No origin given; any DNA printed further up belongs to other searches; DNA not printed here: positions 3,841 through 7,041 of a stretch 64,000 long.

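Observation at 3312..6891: Overlapping 245-aa / 966-aa gene pair with no recognisable domains, between an orphan terminase and the defence island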

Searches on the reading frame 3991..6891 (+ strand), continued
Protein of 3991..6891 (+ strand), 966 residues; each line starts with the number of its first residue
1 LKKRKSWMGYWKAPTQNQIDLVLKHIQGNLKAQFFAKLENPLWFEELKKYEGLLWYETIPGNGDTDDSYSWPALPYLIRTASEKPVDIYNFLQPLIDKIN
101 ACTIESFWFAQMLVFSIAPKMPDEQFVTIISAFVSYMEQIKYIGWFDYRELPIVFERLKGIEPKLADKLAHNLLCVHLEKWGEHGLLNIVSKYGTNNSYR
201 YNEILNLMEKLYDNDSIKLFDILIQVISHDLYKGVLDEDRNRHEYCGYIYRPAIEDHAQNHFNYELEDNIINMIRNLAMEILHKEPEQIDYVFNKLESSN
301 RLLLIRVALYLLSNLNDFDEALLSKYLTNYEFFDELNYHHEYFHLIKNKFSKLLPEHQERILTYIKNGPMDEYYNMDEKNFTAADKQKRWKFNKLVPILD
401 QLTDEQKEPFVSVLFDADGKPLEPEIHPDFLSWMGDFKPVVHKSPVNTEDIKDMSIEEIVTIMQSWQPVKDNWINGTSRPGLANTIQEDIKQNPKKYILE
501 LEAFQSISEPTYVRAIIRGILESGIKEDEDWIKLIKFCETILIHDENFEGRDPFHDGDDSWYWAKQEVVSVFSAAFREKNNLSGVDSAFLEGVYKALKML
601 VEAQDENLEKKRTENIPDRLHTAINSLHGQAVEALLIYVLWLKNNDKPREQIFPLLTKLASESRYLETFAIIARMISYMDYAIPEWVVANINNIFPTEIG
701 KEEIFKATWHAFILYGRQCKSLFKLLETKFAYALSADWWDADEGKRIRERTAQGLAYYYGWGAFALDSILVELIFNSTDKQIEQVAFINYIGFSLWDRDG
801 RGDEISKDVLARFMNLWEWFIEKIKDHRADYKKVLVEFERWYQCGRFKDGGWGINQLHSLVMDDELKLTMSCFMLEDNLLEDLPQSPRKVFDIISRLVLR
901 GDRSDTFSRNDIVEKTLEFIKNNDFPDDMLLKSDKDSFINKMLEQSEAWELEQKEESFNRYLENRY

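Call 77: find_encoding_contigs(protein=P0003, flank=8000, max_places=2)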
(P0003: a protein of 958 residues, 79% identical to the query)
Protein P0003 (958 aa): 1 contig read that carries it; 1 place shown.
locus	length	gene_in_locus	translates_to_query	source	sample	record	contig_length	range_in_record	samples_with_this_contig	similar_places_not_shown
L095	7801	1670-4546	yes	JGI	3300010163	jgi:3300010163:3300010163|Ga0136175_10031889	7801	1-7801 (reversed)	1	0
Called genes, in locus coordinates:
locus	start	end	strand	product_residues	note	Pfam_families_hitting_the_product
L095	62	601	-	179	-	-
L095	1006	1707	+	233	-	-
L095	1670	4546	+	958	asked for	-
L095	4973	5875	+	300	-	PF14355:Abi_C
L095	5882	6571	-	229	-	-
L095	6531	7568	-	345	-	PF02195:ParB_N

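Call 86: search_protein_families(library=ncbifam, proteins=[L032:6449-9892:+, L019:6446-9871:+, L041:2000-5617:+, L075:6245-9778:+, L013:653-1381:+, L024:234-974:+, L012:8001-10835:+], max_evalue=0.1)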
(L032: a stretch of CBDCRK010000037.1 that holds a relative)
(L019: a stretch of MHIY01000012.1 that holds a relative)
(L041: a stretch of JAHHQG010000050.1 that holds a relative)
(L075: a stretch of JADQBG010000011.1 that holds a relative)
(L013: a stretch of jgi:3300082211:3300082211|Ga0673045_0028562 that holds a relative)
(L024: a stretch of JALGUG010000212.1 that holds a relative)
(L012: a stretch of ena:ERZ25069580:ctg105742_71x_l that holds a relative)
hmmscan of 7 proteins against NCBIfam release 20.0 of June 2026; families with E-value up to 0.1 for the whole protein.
L032:6449-9892:+ (1147 aa): 1 family
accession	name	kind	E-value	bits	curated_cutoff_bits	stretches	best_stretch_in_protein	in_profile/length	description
NF041818.1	Dsr1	equivalog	1.4e-15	56.2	1400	1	394-565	590-759/1263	anti-phage defense-associated sirtuin Dsr1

L019:6446-9871:+ (1141 aa): 1 family
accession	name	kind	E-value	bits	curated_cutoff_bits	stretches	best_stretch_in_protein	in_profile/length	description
NF041818.1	Dsr1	equivalog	1.4e-17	62.7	1400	2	395-543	589-736/1263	anti-phage defense-associated sirtuin Dsr1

L041:2000-5617:+ (1205 aa): 2 families
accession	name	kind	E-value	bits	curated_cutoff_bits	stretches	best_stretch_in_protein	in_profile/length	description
NF041818.1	Dsr1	equivalog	1.5e-12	46.1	1400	1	453-699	588-836/1263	anti-phage defense-associated sirtuin Dsr1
TIGR02766.1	crypt_chrom_pln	subfamily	0.038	12.8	603.85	1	548-637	266-352/480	cryptochrome photoreceptor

L075:6245-9778:+ (1177 aa): 1 family
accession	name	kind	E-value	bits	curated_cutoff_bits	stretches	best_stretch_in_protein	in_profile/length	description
NF041818.1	Dsr1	equivalog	5.5e-05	21.1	1400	1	423-561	612-751/1263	anti-phage defense-associated sirtuin Dsr1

L013:653-1381:+ (242 aa): 0 families

L024:234-974:+ (246 aa): 0 families

L012:8001-10835:+ (944 aa): 1 family
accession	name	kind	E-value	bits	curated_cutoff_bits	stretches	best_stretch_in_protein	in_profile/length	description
NF041818.1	Dsr1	equivalog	3.2e-12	45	1400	1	240-393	604-762/1263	anti-phage defense-associated sirtuin Dsr1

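Call 89: find_related_loci(query=A4, collection=viral_contigs, flank=8000)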
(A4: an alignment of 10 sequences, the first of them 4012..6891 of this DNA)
Query A4 (959 aa) in viral_contigs; peptide patterns used: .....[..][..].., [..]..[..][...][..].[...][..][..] (x = any residue, [..] = any of these).
90 stretches matched a pattern, but none encodes a relative of the query by tblastn (E <= 1e-3).
